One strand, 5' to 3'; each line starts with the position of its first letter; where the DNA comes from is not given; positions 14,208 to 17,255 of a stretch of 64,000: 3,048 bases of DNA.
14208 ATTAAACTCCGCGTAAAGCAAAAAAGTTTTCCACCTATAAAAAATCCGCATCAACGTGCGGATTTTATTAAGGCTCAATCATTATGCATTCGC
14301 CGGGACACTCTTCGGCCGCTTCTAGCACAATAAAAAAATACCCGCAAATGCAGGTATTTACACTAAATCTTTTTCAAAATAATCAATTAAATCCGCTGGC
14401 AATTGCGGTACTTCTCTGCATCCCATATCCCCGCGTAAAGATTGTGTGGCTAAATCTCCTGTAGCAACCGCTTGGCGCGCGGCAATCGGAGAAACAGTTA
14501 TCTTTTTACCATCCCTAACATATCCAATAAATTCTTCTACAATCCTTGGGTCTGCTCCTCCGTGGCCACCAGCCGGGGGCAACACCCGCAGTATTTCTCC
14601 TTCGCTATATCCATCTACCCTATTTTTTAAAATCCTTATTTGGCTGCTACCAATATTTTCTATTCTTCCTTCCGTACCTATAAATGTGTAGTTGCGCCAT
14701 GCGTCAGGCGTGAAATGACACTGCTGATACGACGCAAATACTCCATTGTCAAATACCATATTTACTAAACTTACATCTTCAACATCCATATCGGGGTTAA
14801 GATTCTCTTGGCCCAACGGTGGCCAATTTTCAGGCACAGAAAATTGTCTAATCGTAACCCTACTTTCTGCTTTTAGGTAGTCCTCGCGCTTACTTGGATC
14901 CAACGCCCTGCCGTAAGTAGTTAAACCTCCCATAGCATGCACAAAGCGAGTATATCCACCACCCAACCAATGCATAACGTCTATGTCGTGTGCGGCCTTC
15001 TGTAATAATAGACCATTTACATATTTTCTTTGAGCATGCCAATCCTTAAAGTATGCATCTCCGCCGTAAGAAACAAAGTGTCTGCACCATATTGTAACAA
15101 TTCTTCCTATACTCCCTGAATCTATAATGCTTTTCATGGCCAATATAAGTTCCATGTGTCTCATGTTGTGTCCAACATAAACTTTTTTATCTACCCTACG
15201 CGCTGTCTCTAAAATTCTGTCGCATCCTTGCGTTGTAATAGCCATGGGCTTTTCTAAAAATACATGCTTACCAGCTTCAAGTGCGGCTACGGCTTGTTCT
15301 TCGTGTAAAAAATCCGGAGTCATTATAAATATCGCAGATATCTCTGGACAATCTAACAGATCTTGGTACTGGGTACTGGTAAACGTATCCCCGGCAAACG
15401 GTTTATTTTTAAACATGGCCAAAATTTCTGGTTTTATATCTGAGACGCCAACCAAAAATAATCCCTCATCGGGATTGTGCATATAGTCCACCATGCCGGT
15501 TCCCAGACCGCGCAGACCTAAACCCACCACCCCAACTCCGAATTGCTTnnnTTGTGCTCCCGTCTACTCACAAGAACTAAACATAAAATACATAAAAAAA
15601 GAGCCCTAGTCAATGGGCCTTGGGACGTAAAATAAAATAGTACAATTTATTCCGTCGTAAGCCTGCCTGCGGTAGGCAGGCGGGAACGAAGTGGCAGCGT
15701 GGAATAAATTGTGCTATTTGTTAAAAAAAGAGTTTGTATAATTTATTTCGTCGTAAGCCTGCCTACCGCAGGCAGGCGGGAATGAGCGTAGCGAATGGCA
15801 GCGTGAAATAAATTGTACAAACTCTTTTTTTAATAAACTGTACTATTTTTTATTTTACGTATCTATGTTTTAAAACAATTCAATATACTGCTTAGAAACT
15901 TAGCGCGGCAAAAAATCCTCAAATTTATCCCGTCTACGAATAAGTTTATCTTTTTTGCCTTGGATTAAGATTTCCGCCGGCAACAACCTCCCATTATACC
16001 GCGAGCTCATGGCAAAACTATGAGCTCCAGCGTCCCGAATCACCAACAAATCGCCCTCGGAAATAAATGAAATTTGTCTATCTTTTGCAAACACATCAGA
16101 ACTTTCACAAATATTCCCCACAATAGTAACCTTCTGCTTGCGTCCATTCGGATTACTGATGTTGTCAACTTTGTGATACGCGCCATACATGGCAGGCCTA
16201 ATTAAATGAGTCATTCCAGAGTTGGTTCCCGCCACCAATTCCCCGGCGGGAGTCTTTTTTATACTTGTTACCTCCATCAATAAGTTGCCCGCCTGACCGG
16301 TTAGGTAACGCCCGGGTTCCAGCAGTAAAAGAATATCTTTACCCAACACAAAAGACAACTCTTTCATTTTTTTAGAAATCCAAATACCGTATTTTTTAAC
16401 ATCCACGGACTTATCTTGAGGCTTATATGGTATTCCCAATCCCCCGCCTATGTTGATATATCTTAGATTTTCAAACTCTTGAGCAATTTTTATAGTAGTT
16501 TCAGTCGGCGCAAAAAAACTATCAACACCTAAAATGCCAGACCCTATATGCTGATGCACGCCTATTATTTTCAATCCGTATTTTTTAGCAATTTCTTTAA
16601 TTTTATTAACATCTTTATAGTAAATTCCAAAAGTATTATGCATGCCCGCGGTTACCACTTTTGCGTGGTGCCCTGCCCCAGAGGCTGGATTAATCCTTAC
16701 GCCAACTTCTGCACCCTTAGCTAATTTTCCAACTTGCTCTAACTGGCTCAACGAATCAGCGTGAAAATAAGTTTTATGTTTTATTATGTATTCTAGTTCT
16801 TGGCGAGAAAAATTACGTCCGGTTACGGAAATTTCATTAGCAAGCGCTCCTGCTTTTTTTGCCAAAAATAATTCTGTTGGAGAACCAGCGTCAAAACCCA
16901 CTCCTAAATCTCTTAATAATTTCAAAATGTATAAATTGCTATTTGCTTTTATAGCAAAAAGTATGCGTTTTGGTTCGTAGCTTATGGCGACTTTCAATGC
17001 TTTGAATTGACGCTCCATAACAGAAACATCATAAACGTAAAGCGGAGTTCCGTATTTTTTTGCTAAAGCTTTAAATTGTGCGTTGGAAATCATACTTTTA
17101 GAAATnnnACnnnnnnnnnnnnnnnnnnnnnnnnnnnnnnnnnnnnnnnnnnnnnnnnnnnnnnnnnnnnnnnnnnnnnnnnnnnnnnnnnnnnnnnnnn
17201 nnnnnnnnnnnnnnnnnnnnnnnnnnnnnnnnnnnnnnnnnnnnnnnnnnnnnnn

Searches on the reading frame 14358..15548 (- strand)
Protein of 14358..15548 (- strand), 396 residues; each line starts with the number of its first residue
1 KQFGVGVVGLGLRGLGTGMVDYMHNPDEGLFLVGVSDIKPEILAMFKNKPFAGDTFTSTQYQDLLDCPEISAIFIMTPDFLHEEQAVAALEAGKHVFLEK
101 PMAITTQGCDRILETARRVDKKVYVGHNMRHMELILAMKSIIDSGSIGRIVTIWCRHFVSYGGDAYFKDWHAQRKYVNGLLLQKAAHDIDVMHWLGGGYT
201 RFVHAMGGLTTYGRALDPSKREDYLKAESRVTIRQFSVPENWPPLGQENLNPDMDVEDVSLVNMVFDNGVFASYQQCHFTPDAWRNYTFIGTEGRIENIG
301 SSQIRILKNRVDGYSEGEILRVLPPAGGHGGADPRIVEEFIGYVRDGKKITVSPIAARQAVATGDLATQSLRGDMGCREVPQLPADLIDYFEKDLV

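Call 56: search_protein_families(library=pfam, proteins=[window:14358-15548:-], max_evalue=0.00001)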
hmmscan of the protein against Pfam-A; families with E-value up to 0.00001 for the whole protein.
window:14358-15548:- (396 aa): 3 families
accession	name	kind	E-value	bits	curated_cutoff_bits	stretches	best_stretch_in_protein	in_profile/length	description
PF01408.29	GFO_IDH_MocA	-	7.7e-22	78.7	24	1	3-127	1-120/120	Oxidoreductase family, NAD-binding Rossmann fold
PF02894.22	GFO_IDH_MocA_C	-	9e-20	71.8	22.9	1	139-374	1-213/218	Oxidoreductase family, C-terminal alpha/beta domain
PF22725.1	GFO_IDH_MocA_C3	-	4.7e-18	65.8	27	1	136-297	2-124/124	GFO/IDH/MocA C-terminal domain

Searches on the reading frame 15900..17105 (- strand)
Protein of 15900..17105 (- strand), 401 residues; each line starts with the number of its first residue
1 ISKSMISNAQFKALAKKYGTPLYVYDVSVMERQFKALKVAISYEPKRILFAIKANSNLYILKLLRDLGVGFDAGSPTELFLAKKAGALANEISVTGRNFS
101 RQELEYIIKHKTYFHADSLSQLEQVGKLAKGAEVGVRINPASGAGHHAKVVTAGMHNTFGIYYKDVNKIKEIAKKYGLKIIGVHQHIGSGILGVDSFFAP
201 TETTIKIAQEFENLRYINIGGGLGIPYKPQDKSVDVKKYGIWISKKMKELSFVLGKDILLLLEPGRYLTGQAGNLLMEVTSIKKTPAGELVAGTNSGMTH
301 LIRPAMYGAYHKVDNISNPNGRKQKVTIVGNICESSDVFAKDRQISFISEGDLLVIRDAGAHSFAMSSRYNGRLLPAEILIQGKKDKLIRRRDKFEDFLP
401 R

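Call 56: search_protein_families(library=pfam, proteins=[window:15900-17105:-], max_evalue=0.00001)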
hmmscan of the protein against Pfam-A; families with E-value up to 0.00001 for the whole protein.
window:15900-17105:- (401 aa): 2 families
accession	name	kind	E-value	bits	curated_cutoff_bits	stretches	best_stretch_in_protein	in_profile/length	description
PF02784.22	Orn_Arg_deC_N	-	4.4e-45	154.4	23.4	1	30-269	4-246/247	Pyridoxal-dependent decarboxylase, pyridoxal binding domain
PF00278.28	Orn_DAP_Arg_deC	-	1.1e-22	80.6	23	1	22-360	1-95/95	Pyridoxal-dependent decarboxylase, C-terminal sheet domain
